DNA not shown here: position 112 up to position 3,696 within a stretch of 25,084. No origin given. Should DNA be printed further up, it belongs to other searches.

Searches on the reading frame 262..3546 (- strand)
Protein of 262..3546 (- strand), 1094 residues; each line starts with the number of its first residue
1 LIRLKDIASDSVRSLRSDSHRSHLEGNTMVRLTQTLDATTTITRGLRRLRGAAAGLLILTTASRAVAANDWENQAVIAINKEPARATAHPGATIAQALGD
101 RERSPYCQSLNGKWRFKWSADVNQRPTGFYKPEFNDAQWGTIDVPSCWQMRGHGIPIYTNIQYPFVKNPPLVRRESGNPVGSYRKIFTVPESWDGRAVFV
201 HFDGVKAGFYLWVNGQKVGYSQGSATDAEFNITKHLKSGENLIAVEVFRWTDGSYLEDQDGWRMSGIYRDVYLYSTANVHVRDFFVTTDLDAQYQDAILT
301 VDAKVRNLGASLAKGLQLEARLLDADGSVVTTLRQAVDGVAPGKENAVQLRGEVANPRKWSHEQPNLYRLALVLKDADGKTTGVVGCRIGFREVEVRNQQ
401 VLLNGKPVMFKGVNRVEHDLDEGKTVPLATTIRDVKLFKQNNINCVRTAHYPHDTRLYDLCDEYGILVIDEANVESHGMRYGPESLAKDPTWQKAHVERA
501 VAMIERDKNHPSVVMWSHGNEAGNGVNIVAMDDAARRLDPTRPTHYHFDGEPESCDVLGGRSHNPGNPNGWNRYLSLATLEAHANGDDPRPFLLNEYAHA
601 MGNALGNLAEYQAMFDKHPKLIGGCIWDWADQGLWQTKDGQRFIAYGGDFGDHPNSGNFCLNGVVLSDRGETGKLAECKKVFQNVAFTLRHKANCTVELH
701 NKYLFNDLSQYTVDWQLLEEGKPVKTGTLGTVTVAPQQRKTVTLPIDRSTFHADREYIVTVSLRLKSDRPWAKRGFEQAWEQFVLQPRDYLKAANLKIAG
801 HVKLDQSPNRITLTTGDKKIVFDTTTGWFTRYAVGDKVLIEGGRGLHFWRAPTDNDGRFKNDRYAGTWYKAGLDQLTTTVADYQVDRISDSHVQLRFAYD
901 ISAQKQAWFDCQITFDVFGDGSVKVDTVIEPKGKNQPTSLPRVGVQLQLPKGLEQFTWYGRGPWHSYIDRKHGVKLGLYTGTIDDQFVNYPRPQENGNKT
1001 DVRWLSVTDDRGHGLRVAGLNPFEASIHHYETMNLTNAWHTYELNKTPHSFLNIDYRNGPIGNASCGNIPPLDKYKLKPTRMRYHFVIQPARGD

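Call 9: search_protein_families(library=pfam, proteins=[window:262-3546:-], max_evalue=0.01)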
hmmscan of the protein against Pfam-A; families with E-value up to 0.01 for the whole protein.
window:262-3546:- (1094 aa): 8 families
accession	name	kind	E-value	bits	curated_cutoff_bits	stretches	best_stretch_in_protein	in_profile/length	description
PF02836.23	Glyco_hydro_2_C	-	1.3e-89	300.8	21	1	394-687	1-302/302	Glycosyl hydrolases family 2, TIM barrel domain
PF02929.23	Bgal_small_N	-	1.3e-72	244.9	25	1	816-1088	3-248/248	Beta galactosidase small chain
PF02837.24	Glyco_hydro_2_N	-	3.4e-45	154.4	28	1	108-276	2-168/169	Glycosyl hydrolases family 2, sugar binding domain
PF16353.11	LacZ_4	-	4.5e-30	104.2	27.3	1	697-786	1-87/87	Beta-galactosidase, domain 4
PF00703.27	Glyco_hydro_2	-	8.5e-19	68.8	23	1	279-392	1-109/109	Glycosyl hydrolases family 2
PF22666.2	Glyco_hydro_2_N2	-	5.1e-06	27.1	27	1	182-257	51-128/167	Glycosyl hydrolase 2 galactose-binding domain-like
PF13364.12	BetaGal_ABD2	-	0.00012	23.2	23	1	177-247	33-106/112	Beta-galactosidase second all-beta domain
PF11906.13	DUF3426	-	0.0022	18.5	27.7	0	295-332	65-102/147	Protein of unknown function (DUF3426)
